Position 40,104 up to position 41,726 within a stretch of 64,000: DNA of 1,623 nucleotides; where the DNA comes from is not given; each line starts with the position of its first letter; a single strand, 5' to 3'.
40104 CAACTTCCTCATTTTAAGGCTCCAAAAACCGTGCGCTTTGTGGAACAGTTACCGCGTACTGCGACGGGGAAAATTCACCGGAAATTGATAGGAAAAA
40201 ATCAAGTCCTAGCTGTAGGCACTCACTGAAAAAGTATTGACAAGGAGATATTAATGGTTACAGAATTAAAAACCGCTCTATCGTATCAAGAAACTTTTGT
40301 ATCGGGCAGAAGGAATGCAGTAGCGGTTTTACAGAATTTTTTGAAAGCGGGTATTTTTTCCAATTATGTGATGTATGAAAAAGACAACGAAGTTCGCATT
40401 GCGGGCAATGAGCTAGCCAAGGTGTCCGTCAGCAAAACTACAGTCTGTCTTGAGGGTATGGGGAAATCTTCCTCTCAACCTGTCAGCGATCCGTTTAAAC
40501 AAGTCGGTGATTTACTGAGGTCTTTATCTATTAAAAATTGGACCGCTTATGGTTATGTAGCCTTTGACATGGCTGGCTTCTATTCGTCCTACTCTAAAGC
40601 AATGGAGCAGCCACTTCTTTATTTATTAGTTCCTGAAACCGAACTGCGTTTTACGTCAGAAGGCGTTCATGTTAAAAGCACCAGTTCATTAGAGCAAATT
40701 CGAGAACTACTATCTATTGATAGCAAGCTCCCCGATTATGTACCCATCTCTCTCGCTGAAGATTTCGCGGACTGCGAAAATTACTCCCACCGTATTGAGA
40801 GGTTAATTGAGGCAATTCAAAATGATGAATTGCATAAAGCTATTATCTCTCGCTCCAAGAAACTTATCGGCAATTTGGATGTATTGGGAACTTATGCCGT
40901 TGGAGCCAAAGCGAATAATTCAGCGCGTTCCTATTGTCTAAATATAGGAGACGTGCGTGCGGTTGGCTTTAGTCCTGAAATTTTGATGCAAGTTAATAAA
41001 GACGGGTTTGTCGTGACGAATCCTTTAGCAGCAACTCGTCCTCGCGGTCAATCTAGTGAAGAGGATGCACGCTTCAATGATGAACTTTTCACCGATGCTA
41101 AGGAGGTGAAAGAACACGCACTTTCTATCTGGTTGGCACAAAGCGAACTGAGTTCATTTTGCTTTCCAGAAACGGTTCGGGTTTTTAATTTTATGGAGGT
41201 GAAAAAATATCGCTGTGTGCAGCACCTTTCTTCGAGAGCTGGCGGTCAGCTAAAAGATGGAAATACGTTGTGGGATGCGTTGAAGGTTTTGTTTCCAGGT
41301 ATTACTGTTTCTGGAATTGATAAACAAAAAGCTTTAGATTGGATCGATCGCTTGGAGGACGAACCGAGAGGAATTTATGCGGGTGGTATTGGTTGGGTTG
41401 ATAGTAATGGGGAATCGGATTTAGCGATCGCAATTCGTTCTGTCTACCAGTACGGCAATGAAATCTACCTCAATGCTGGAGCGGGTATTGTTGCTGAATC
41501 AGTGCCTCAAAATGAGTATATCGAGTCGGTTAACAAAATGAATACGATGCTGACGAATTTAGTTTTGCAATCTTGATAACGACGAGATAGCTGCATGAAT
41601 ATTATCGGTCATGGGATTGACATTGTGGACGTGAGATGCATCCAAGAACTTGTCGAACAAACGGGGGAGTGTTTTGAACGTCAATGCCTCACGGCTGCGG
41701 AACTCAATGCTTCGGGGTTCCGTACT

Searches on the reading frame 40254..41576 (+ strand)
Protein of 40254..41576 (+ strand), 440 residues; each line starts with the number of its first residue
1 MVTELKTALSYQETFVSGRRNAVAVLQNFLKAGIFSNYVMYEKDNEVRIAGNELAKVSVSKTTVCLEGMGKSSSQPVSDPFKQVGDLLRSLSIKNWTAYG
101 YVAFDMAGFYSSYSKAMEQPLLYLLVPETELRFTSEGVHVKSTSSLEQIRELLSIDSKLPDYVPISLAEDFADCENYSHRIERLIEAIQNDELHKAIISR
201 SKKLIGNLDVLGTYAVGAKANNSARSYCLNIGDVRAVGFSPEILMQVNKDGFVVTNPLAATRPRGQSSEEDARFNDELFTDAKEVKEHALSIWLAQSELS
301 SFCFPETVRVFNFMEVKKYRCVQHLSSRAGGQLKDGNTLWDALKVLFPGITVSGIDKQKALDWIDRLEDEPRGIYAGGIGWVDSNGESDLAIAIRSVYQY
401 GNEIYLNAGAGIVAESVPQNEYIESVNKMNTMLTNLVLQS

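Call 5: search_protein_families(library=pfam, proteins=[window:40254-41576:+])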
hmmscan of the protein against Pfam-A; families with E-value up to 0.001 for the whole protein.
window:40254-41576:+ (440 aa): 1 family
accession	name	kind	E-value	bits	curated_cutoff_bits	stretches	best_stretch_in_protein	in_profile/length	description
PF00425.24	Chorismate_bind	-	2.1e-70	237.7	27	1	175-428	3-257/257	chorismate binding enzyme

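Call 6: search_protein_families(library=ncbifam, proteins=[window:40254-41576:+])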
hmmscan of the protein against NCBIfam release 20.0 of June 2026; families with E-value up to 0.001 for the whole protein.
window:40254-41576:+ (440 aa): 26 families (the best 25 are shown)
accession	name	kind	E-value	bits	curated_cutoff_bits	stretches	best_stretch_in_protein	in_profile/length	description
TIGR03494.1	salicyl_syn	equivalog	9.4e-98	327.8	325.15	1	32-437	12-424/425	salicylate synthase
TIGR01820.1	TrpE-arch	equivalog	5.4e-75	253.4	512.05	1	70-435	70-447/449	anthranilate synthase component I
TIGR00564.1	trpE_most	equivalog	5.1e-69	233.4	517.7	1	157-434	177-452/455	anthranilate synthase component I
NF010089.0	PRK13574.1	equivalog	4.1e-58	197.4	527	1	100-435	84-417/421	anthranilate synthase component I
NF010086.0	PRK13571.1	equivalog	3.3e-57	194.1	693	1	173-435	229-496/510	anthranilate synthase component I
NF010087.0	PRK13572.1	equivalog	5.2e-55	186.9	580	1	171-438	169-433/435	anthranilate synthase component I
TIGR01824.1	PabB-clade2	equivalog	6.9e-54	183.5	408.55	1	134-431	57-354/355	aminodeoxychorismate synthase, component I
NF006563.0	PRK09070.1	equivalog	1.3e-52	179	514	1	145-436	151-444/447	aminodeoxychorismate synthase component I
TIGR00543.1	isochor_syn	subfamily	2.7e-51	174.9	224.75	1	158-435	71-348/349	isochorismate synthase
TIGR00553.1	pabB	equivalog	1.4e-46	159.2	328.4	1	160-431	71-328/329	aminodeoxychorismate synthase component I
NF005009.0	PRK06404.1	equivalog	7.5e-46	157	422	1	167-432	98-350/351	anthranilate synthase component I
NF005459.0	PRK07054.1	equivalog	9.5e-46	156.9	475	1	157-434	178-454/476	isochorismate synthase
NF005698.0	PRK07508.1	equivalog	3.1e-42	144.5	452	1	172-430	114-373/383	aminodeoxychorismate synthase component I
NF004610.0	PRK05940.1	equivalog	7.5e-42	143.6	568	1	169-436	188-459/467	anthranilate synthase component I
NF010079.0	PRK13564.1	equivalog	2.6e-39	135.4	471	1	170-435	240-510/521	anthranilate synthase component 1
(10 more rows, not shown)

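Call 27: search_solved_structures(query=window:40254-41576:+, max_evalue=1e-20, show_alignments=2)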
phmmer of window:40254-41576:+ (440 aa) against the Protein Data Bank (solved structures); distinct sequences matched with E-value up to 1e-20: 25.
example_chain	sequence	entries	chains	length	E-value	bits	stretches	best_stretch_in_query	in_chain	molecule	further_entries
8qij_A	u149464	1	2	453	5.7e-65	223.3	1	36-433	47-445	Putative anthranilate synthase component I TrpE2/ Salicylate synthase MbtI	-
2g5f_A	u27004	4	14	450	6.4e-58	200.1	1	29-437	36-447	COG0147: Anthranilate/para-aminobenzoate synthases component I | Isochorismate synthase/isochorismate-pyruvate lyase mbtI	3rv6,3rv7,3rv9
3rv8_A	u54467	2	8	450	6.4e-58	200.1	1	29-437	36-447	Isochorismate synthase/isochorismate-pyruvate lyase mbtI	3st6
8qc4_A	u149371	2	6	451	6.4e-58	200.1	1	29-437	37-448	Salicylate synthase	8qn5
6za4_A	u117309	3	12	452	6.5e-58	200.1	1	29-437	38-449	Salicylate synthase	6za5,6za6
2i6y_A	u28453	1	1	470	7.4e-58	199.9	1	29-437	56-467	Anthranilate synthase component I, putative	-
3log_A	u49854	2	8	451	7.8e-58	199.8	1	29-437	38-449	Isochorismate synthase/isochorismate-pyruvate lyase mbtI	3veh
5jy9_A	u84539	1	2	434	2e-55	191.9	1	92-432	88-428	Putative salicylate synthetase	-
2fn0_A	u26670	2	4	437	2.1e-55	191.8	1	92-432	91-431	salicylate synthetase, Irp9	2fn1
5kck_A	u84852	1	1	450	1.1e-48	169.7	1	161-432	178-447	Anthranilate synthase component I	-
1qdl_A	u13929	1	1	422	6.6e-45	157.2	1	165-435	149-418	PROTEIN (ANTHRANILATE SYNTHASE (TRPE-SUBUNIT))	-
7bvd_A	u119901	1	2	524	1.6e-44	156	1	174-434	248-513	Anthranilate synthase component 1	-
5cwa_A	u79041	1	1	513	1.5e-42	149.4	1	174-434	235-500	Anthranilate synthase component 1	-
7pi1_AAA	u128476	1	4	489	1.1e-39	140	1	150-434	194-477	Aminodeoxychorismate synthase component 1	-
7qu9_A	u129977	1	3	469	2.5e-39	138.9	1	164-434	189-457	Anthranilate synthase component I family protein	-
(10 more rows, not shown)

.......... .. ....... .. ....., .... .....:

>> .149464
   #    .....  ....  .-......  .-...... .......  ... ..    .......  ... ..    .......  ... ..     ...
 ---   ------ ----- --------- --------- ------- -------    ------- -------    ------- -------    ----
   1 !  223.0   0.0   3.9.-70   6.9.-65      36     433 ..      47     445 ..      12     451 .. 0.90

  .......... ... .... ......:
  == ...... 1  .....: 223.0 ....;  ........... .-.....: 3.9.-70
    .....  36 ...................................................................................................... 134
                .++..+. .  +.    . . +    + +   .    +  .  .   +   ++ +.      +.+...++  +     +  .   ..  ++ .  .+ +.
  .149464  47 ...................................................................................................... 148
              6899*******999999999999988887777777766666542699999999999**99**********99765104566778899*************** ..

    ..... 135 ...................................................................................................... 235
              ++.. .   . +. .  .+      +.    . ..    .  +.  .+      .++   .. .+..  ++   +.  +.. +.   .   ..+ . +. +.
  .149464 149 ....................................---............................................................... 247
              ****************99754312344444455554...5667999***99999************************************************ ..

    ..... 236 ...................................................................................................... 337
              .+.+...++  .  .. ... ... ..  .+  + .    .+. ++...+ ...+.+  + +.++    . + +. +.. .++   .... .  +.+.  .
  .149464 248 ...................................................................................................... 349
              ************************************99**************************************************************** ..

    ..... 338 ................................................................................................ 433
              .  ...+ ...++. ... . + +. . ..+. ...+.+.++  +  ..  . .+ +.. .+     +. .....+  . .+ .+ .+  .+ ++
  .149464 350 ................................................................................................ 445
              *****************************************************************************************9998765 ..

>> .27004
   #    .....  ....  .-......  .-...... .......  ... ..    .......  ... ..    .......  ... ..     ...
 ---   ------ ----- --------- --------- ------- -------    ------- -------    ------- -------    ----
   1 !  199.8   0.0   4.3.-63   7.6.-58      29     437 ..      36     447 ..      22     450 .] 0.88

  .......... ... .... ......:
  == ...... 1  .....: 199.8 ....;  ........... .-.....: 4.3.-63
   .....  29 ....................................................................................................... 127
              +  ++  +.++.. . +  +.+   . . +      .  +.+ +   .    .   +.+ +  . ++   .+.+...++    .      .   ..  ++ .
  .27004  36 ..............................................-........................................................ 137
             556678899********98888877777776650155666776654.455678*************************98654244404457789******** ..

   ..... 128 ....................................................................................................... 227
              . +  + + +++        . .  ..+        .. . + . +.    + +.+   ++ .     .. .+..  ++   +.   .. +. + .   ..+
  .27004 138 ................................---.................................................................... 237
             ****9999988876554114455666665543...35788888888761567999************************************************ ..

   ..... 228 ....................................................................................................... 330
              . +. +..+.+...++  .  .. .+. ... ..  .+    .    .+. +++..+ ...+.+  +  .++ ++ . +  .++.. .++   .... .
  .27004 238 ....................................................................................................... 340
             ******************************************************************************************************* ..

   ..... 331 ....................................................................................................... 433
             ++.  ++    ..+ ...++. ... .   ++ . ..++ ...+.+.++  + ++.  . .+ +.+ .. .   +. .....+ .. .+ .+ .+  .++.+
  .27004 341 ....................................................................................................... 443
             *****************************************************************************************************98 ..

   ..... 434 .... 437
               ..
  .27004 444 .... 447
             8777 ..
